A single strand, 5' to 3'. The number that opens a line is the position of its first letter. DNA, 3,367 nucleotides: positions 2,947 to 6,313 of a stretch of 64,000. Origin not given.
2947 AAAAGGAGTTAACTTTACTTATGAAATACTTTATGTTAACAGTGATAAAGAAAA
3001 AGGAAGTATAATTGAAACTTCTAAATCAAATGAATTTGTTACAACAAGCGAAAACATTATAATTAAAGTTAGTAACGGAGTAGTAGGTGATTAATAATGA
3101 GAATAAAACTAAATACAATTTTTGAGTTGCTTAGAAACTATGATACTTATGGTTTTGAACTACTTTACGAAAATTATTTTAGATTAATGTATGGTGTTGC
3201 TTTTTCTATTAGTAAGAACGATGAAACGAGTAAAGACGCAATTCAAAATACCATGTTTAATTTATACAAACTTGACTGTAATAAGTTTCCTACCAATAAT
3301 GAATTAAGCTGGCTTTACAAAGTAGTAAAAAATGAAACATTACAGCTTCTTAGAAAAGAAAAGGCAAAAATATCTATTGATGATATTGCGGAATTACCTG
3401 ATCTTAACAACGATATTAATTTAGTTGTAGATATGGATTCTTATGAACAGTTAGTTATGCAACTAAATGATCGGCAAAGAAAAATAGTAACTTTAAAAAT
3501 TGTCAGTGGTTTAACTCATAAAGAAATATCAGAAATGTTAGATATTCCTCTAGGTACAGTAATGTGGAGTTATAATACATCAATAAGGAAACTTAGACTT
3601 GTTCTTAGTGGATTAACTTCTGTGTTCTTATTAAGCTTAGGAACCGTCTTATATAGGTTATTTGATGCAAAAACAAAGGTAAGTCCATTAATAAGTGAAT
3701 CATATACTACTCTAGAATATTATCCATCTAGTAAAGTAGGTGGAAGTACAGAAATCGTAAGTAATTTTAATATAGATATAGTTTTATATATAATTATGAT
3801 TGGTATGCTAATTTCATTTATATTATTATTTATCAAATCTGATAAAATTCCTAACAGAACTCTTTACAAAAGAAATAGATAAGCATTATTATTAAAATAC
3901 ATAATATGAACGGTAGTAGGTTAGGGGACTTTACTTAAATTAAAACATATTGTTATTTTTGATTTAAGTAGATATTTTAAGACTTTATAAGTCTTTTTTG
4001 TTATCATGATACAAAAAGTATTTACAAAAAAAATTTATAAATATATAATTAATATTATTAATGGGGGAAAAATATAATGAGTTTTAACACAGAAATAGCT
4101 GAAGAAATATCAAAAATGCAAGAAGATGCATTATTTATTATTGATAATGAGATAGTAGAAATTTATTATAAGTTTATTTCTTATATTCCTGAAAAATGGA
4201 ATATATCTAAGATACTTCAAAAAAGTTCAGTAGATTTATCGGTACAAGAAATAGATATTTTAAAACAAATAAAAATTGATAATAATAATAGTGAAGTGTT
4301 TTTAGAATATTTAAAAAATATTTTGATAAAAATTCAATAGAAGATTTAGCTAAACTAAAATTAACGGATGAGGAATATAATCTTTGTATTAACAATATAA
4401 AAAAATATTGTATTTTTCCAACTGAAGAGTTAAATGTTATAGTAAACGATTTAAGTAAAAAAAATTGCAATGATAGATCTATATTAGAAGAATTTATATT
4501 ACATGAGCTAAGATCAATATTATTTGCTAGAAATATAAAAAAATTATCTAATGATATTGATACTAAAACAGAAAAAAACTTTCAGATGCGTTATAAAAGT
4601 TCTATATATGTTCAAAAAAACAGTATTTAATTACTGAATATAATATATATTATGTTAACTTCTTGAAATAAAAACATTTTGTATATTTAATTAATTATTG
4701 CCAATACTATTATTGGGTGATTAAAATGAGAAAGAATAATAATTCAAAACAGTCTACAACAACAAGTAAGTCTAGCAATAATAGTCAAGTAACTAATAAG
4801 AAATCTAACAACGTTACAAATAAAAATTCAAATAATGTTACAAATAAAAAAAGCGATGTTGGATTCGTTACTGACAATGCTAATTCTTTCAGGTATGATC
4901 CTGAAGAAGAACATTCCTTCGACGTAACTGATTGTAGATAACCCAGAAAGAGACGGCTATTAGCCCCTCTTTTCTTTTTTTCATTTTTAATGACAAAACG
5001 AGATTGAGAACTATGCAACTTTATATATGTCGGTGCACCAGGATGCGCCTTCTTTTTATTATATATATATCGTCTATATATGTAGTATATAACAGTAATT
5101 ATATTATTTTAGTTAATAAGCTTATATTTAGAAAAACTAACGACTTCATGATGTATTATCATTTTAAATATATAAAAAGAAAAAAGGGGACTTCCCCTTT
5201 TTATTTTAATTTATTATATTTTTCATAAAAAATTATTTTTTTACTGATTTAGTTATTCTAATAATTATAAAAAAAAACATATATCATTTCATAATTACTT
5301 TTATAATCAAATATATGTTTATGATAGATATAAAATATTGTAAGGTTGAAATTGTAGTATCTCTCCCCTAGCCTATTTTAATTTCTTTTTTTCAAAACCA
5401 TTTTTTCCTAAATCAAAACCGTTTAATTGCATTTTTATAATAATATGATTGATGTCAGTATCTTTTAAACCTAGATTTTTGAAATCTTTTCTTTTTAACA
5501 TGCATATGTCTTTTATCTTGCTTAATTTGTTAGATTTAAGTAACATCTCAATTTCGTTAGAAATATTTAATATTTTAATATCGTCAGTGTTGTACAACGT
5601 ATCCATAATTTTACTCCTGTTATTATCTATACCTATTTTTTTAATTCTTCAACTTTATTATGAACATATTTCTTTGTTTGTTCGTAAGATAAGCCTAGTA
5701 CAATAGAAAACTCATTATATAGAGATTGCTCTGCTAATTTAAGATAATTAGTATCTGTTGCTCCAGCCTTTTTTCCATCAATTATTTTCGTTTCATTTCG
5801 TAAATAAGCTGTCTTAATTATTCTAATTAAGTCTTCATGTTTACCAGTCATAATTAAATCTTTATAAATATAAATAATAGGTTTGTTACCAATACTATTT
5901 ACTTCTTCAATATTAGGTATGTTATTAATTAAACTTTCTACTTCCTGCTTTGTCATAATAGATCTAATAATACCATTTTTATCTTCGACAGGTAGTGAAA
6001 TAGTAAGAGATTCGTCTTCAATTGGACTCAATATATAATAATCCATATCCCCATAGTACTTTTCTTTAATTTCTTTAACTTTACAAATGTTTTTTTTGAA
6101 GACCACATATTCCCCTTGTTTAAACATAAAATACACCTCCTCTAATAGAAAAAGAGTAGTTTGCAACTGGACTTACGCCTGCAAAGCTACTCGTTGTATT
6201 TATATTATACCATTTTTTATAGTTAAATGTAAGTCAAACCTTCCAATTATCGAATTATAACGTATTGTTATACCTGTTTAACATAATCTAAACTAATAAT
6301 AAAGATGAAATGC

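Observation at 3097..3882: Sigma factor with fused C-terminal transmembrane anchor (self-contained sigma/anti-sigma?)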

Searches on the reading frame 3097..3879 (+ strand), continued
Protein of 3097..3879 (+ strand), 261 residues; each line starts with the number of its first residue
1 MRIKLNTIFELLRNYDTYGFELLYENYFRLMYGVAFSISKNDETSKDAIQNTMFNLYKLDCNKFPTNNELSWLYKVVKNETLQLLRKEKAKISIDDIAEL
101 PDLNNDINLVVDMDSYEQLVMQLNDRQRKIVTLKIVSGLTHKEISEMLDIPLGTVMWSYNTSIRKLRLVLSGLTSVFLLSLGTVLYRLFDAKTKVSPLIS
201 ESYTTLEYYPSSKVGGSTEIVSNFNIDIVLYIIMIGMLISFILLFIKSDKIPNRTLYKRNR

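Call 72: find_encoding_contigs(protein=window:3097-3879:+, flank=6000, max_places=3)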
Protein window:3097-3879:+ (261 aa): 4 contigs read that carry it; 1 place shown.
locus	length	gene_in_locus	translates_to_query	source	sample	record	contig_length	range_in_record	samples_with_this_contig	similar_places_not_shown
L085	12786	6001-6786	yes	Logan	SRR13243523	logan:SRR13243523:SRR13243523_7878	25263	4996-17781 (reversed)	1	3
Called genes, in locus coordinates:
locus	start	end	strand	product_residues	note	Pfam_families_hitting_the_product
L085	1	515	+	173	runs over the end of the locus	PF07456:Hpre_diP_synt_I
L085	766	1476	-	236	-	PF00696:AA_kinase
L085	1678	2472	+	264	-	-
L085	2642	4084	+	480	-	PF12704:MacB_PCD, PF02687:FtsX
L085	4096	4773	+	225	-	PF02463:SMC_N (faint), PF13175:AAA_15 (faint), PF00005:ABC_tran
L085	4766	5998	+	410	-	PF03793:PASTA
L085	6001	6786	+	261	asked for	PF04542:Sigma70_r2 (weak), PF08281:Sigma70_r4_2, PF04545:Sigma70_r4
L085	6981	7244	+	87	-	-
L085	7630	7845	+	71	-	-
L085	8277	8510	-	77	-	-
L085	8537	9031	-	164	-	-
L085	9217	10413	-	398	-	PF01676:Metalloenzyme, PF00884:Sulfatase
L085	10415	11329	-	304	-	PF02899:Phage_int_SAM_1, PF13495:Phage_int_SAM_4, PF00589:Phage_integrase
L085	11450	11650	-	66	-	-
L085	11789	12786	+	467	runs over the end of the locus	PF01266:DAO (faint), PF01946:Thi4 (faint), PF03486:HI0933_like (faint), PF13450:NAD_binding_8 (faint), PF13738:Pyr_redox_3 (faint), PF07992:Pyr_redox_2 (weak), PF21688:FAD-depend_C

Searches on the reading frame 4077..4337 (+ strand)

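Call 3: search_protein_families(library=pfam, proteins=[window:4077-4337:+], max_evalue=0.1)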
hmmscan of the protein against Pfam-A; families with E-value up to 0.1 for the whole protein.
window:4077-4337:+ (87 aa): 1 family
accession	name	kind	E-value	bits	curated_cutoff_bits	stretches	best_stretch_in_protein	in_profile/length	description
PF03301.18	Trp_dioxygenase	-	0.092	12.5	34.9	1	10-66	37-90/346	Tryptophan 2,3-dioxygenase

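Call 4: search_protein_families(library=ncbifam, proteins=[window:4077-4337:+], max_evalue=0.1)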
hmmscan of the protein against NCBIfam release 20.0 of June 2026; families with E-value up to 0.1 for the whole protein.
window:4077-4337:+ (87 aa): 0 families

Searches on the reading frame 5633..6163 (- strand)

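Call 3: search_protein_families(library=pfam, proteins=[window:5633-6163:-], max_evalue=0.1)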
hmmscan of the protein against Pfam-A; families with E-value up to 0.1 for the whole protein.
window:5633-6163:- (176 aa): 2 families
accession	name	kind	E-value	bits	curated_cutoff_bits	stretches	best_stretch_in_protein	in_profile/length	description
PF02559.22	CarD_TRCF_RID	-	8.7e-05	23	23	1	14-69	1-56/57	CarD-like/TRCF RID domain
PF21095.3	CarD_C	-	0.076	13.5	23.1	0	103-167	27-86/87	CarD, C-terminal domain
